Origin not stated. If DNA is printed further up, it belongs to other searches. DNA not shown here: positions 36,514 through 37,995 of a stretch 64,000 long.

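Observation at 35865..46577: Ehr-type (hydrogenase-derived, Ni-Fe-less) complex-I-like module co-located with a Cys/His/Cys unknown protein and a beta-carbonic anhydrase: candidate energy-coupled CO2/HCO3- system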

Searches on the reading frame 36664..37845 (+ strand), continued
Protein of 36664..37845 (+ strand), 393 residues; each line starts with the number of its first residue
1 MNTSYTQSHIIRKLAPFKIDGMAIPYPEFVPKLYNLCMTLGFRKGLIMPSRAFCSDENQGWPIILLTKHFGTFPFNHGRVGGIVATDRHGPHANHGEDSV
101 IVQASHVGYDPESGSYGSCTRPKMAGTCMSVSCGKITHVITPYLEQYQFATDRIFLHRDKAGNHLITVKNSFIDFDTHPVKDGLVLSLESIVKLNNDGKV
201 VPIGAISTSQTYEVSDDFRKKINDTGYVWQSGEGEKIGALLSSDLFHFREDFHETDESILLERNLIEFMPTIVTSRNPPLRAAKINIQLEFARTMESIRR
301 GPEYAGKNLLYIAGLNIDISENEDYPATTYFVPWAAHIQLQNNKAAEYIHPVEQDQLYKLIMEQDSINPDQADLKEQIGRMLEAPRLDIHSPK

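Call 43: search_solved_structures(query=A2, max_evalue=10, show_alignments=4)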
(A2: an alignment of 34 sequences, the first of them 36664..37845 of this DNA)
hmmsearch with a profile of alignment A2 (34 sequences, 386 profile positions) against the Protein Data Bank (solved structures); distinct sequences matched with E-value up to 10: 9.
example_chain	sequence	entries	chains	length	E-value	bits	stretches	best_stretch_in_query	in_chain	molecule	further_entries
5b5y_A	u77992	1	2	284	0.0041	19.2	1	30-153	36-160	PtLCIB4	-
5b5z_A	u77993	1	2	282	0.022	16.8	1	31-153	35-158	PtLCIB4 H88A mutant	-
6kfs_A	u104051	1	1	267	0.065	15.2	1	28-138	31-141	LCIB_C_CA domain-containing protein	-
5k5w_A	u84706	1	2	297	0.35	12.8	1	23-144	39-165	limiting CO2-inducible protein LCIB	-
9wdg_A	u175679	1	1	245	0.35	12.8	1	313-367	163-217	TenA-family transcription regulator LysR2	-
9vzj_A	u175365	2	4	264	0.64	11.9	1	49-136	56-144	Limiting CO2-inducible protein B/C beta carbonyic anhydrase domain-containing protein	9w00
9w05_A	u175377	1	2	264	1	11.3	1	49-136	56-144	Limiting CO2-inducible protein B/C beta carbonyic anhydrase domain-containing protein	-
1ku5_A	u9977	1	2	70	1.1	11.2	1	132-170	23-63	HPhA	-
5b5x_A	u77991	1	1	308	2.4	10.1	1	24-141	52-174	limiting CO2-inducible protein LCIC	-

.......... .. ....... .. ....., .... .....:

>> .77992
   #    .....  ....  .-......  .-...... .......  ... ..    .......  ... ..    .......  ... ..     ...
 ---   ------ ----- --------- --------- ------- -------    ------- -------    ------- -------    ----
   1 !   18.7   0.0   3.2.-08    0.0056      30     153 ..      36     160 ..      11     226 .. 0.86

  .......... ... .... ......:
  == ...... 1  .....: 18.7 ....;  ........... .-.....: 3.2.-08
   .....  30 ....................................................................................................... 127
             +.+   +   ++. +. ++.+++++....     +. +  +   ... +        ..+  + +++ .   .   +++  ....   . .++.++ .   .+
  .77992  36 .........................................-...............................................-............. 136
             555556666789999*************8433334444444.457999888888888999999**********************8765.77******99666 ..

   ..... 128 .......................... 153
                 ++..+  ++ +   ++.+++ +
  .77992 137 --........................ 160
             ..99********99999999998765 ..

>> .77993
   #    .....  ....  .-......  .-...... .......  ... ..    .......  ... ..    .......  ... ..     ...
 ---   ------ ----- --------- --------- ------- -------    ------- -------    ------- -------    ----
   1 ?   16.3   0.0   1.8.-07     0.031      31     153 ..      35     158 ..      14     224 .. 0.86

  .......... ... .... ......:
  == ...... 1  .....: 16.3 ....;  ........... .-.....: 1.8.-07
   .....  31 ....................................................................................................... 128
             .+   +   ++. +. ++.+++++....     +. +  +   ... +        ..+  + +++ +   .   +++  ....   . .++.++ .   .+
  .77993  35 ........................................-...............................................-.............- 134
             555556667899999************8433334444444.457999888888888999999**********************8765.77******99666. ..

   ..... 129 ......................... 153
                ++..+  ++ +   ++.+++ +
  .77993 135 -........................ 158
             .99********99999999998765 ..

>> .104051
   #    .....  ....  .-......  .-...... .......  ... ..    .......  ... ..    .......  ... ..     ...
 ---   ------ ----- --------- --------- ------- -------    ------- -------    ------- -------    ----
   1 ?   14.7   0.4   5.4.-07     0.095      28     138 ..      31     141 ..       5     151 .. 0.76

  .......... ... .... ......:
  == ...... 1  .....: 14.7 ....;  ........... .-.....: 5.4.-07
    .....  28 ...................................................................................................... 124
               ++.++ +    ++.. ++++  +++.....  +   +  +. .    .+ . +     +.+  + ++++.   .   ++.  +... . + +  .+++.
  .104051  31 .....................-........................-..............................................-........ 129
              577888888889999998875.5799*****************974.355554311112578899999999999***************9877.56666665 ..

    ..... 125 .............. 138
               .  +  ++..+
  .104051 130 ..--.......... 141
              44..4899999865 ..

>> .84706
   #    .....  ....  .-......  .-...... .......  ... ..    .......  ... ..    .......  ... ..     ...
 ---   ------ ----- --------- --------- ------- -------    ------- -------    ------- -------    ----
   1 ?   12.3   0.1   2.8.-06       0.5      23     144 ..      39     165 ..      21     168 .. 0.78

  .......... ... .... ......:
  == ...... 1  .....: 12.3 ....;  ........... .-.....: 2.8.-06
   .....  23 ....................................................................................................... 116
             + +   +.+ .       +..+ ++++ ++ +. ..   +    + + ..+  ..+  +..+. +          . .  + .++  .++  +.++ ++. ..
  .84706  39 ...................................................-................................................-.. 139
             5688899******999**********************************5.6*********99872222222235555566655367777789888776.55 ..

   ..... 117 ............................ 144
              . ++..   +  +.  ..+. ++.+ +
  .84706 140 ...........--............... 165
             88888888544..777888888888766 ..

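Call 44: find_encoding_contigs(protein=P0124, flank=10000, max_places=3)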
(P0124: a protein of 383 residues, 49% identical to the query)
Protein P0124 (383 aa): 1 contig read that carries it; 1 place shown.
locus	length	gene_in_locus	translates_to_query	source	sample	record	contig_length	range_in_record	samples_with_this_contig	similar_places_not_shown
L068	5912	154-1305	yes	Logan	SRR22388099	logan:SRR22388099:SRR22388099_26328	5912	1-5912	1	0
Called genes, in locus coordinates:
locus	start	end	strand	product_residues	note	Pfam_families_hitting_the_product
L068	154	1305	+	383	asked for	PF18599:LCIB_C_CA (weak)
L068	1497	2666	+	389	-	PF00999:Na_H_Exchanger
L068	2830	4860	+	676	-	PF00361:Proton_antipo_M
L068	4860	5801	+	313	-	PF00146:NADHdh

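Call 46: find_encoding_contigs(protein=P0129, flank=10000, max_places=3)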
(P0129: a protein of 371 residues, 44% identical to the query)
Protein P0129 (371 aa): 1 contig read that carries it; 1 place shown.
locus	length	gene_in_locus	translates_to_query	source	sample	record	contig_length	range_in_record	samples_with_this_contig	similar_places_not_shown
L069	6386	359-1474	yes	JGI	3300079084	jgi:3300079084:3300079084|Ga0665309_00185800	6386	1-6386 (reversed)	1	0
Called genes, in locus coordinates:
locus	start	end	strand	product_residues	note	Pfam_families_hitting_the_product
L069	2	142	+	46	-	?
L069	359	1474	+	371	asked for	-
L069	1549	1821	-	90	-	-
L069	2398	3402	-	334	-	PF00005:ABC_tran, PF08352:oligo_HPY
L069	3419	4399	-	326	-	PF00005:ABC_tran, PF13304:AAA_21 (weak), PF08352:oligo_HPY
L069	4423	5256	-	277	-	PF12911:OppC_N (weak), PF00528:BPD_transp_1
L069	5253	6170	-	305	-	PF19300:BPD_transp_1_N, PF00528:BPD_transp_1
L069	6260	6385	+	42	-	?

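Call 47: find_encoding_contigs(protein=P0132, flank=10000, max_places=3)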
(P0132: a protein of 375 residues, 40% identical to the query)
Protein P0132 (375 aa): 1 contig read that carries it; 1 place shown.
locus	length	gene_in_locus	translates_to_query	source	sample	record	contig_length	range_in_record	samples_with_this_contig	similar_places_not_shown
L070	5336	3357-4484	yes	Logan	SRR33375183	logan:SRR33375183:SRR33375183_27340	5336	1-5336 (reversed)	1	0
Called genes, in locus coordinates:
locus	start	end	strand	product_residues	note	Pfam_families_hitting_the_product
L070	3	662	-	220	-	?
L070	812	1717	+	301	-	-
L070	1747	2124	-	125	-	-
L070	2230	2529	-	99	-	PF13467:RHH_4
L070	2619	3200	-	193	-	PF01965:DJ-1_PfpI, PF07722:Peptidase_C26 (faint)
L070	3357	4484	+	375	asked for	PF18599:LCIB_C_CA (weak)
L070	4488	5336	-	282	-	?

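Call 48: find_encoding_contigs(protein=P0152, flank=10000, max_places=3)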
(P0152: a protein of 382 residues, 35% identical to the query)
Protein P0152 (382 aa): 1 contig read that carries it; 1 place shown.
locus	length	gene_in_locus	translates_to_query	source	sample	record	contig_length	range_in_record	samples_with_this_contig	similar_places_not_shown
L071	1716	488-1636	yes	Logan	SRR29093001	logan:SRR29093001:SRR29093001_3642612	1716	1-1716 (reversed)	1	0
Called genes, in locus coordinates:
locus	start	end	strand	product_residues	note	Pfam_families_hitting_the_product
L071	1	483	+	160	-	?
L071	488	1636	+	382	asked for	-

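Call 63: search_protein_families(library=pfam, proteins=[L030:5836-6522:+], max_evalue=0.001)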
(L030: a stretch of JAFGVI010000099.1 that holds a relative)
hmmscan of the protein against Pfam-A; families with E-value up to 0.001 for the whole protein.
L030:5836-6522:+ (228 aa): 5 families
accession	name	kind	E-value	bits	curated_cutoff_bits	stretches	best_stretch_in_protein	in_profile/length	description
PF00359.27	PTS_EIIA_2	-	2.1e-24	86.6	27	1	95-219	18-141/144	Phosphoenolpyruvate-dependent sugar phosphotransferase system, EIIA 2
PF12728.13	HTH_17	-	1.9e-12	47.7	27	1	6-54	2-50/51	Helix-turn-helix domain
PF13518.12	HTH_28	-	0.00012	22.6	25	1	7-28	14-35/52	Helix-turn-helix domain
PF13384.12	HTH_23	-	0.00034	20.8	24.6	0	6-28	18-40/50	Homeodomain-like domain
PF13542.12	HTH_Tnp_ISL3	-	0.00046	20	27.4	0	7-28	28-49/51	Helix-turn-helix domain of transposase family ISL3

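Call 74: list_cluster_members(proteins=[P0124, P0127, P0128, P0136, P0137, P0139, P0142, P0144, P0148, P0129])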
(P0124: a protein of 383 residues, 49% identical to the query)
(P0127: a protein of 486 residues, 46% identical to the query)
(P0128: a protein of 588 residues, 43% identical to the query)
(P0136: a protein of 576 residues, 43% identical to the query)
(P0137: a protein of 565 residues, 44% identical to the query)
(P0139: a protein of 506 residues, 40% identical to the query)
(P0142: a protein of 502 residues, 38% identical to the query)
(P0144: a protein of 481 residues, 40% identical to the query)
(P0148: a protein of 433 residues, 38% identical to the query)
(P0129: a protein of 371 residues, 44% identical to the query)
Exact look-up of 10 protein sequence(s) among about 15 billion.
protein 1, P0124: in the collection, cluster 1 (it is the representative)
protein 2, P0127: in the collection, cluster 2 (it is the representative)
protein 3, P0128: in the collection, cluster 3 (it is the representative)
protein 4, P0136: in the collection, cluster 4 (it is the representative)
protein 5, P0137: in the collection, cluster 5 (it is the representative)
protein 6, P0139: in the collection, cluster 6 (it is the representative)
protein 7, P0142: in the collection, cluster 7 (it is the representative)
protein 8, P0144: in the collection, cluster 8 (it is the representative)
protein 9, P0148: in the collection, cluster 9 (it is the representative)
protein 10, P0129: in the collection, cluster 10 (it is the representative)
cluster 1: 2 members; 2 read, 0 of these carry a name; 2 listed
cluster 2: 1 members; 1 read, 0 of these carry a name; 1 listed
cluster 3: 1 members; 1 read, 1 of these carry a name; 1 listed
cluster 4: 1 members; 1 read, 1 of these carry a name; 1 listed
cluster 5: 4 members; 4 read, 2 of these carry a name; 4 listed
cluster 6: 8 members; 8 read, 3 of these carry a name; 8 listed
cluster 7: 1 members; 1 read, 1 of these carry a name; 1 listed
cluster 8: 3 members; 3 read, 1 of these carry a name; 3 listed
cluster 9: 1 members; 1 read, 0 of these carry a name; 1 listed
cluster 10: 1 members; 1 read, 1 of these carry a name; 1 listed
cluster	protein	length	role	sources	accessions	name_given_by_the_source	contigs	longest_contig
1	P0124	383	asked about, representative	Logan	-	-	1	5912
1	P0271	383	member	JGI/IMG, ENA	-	-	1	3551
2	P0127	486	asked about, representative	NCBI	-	-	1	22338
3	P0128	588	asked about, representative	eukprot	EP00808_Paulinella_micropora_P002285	g20922.t1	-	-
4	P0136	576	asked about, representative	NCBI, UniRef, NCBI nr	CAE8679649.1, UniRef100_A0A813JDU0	unnamed protein product [Polarella glacialis] | Limiting CO2-inducible protein B/C beta carbonyic anhydrase domain-containing protein n=1 ...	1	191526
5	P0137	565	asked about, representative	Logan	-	-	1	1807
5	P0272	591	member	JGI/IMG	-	hypothetical protein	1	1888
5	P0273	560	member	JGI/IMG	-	hypothetical protein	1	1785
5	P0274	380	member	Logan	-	-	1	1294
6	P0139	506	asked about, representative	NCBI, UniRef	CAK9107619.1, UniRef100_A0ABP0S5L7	Uncharacterized protein SCF082_LOCUS50093 [Durusdinium trenchii] | Limiting CO2-inducible protein B/C beta carbonyic anhydrase domain-containing protein n=1 ...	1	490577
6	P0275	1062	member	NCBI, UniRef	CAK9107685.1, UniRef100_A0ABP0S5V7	Probable dual specificity protein phosphatase DDB_G0281963 [Durusdinium trenchii] | Probable dual specificity protein phosphatase DDB_G0281963 n=1 Tax=Durusdinium trenchii ...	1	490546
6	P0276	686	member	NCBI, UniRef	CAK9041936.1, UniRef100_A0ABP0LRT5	unnamed protein product [Durusdinium trenchii] | Limiting CO2-inducible protein B/C beta carbonyic anhydrase domain-containing protein n=1 ...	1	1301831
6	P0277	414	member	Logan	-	-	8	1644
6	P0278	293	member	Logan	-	-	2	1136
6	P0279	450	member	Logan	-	-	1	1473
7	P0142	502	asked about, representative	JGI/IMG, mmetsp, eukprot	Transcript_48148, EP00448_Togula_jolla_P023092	Transcript_48148/g.104847 ORF Transcript_48148/g.104847 Transcript_48148/m.104847 ... | CAMPEP_0170591210 /NCGR_PEP_ID=MMETSP0224-20130122/12282_1 /TAXON_ID=285029 ...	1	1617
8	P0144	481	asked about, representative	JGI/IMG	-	hypothetical protein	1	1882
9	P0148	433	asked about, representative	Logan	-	-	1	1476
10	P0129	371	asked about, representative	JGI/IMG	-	hypothetical protein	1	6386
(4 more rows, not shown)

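Call 81: find_encoding_contigs(protein=P0127, flank=10000, max_places=2)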
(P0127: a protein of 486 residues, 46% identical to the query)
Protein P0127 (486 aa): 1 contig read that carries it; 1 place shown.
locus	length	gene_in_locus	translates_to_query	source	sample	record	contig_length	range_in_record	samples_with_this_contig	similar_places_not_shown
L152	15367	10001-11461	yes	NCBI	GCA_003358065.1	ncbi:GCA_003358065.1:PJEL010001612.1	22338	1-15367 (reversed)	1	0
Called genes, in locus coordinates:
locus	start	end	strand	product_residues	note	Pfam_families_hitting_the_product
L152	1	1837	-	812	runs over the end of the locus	PF02861:Clp_N, PF13191:AAA_16, PF00004:AAA, PF05621:TniB (weak), PF17871:AAA_lid_9, PF07724:AAA_2, PF07728:AAA_5, PF10431:ClpB_D2-small, +7 more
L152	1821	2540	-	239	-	PF00005:ABC_tran, PF02463:SMC_N (weak)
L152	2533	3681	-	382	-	PF12704:MacB_PCD (weak), PF02687:FtsX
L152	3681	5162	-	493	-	PF01336:tRNA_anti-codon, PF00152:tRNA-synt_2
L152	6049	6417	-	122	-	-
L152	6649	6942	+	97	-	PF01909:NTP_transf_2, PF18765:Polbeta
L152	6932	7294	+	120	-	PF01934:HepT-like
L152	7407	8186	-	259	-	PF00672:HAMP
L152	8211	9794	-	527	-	PF00069:Pkinase, PF07714:PK_Tyr_Ser-Thr, PF03109:ABC1, PF19974:TCAD9 (faint), PF01636:APH (weak), PF26309:DUF8082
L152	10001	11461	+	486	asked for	PF18599:LCIB_C_CA (faint), PF00072:Response_reg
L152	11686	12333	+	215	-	-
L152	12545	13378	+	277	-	PF14339:DUF4394 (faint)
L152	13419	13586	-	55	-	-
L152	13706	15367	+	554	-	?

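Call 93: predict_structure(alignment_id=A2)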
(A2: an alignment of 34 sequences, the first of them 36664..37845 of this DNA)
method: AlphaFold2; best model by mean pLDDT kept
length: 393 residues; sequences in the alignment: 34
mean_pLDDT: 91.3   pTM: 0.89
mean pLDDT of the five models: 91.3, 90.7, 90.6, 90.0, 89.5
residues with pLDDT >= 90: 300; 70-90: 66; 50-70: 24; < 50: 3
segments of 3 or more residues with pLDDT < 50: 1-3
pLDDT, mean of each block of 10 residues (from residue 1): 55 89 97 97 96 89 96 93 94 94 96 89 75 90 97 97 97 92 94 96 95 98 96 94 95 71 94 97 97 95 94 95 77 97 75 97 96 92 88 72
secondary structure, 60 per line:
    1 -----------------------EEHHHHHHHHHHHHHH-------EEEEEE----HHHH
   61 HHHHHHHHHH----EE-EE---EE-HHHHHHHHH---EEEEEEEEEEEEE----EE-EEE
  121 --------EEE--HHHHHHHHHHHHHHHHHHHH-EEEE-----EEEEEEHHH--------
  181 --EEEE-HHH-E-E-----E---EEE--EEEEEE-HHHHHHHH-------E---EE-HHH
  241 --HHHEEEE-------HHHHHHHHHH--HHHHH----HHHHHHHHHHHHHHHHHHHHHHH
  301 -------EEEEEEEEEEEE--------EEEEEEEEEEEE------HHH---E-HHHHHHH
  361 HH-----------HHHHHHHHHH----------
elements in order: H26-39 E47-52 H57-70 H86-94 E98-110 E118-120 E129-131 H134-153 E155-158 E164-169 E183-186 E204-206 E209-214 H216-223 E246-249 H257-266 H269-273 H278-300 E308-319 E328-339 H354-362 H374-383

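Call 96: fold_search(model_id=the predicted structure, library=pdb)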
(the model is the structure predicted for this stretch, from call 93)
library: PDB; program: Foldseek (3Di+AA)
matches with E <= 10: 839; with E <= 0.001: 8
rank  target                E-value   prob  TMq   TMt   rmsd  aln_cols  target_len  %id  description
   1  6kfs                  2.0e-09  1.00  0.49  0.74   8.0       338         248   13  Structure of CCM related protein (released 2020-07-15)
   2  5b5y_A                1.4e-08  1.00  0.48  0.77   7.8       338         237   12  Crystal structure of PtLCIB4, a homolog of the limiting CO2-inducible protein LCIB (released 2016-12-07)
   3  5b5y_B                4.0e-08  1.00  0.47  0.73   9.3       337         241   13  Crystal structure of PtLCIB4, a homolog of the limiting CO2-inducible protein LCIB (released 2016-12-07)
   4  5b5z_A                5.4e-08  1.00  0.47  0.74   8.7       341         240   11  Crystal structure of PtLCIB4 H88A mutant, a homolog of the limiting CO2-inducible protein LCIB (released 2016-12-07)
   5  5b60                  2.0e-07  1.00  0.43  0.74   9.6       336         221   12  Crystal structure of PtLCIB4 S47R mutant, a homolog of the limiting CO2-inducible protein LCIB (released 2016-12-07)
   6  5k5w_B                5.3e-07  1.00  0.42  0.69   8.3       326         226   11  Crystal structure of limiting CO2-inducible protein LCIB (released 2016-12-07)
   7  5b5x                  2.0e-05  1.00  0.43  0.72   6.4       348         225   10  Crystal structure of limiting CO2-inducible protein LCIC (released 2016-12-07)
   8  5k5w_A                1.7e-04  1.00  0.38  0.70   9.8       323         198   11  Crystal structure of limiting CO2-inducible protein LCIB (released 2016-12-07)
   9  6l2g_A                2.4e-02  0.18  0.21  0.20  22.3       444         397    9  Crystal structure of Aspergillus fumigatus mitochondrial acetyl-CoA acetyltransferase (released 2020-02-12)
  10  6l2c_A                2.6e-02  0.18  0.22  0.21  21.8       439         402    9  Crystal structure of Aspergillus fumigatus mitochondrial acetyl-CoA acetyltransferase in complex with CoA (released 2020-02-12)
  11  2huf_A                3.6e-02  0.11  0.15  0.16  26.1       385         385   11  Crystal structure of Aedes aegypti alanine glyoxylate aminotransferase (released 2006-09-26)
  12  2ib7_A                3.8e-02  0.15  0.21  0.21  22.4       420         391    7  Crystallographic and kinetic studies of human mitochondrial acetoacetyl-CoA thiolase (T2): the importance of potassium (released 2007-04-03)
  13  1m1t_A                4.5e-02  0.18  0.23  0.24  21.9       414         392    9  Biosynthetic thiolase, Q64A mutant (released 2002-11-29)
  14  5hwr                  6.1e-02  0.15  0.22  0.21  17.3       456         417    8  MvaS in complex with coenzyme A (released 2016-05-11)
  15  1m3k_A                6.1e-02  0.14  0.22  0.22  21.9       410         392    7  biosynthetic thiolase, inactive C89A mutant (released 2002-11-29)
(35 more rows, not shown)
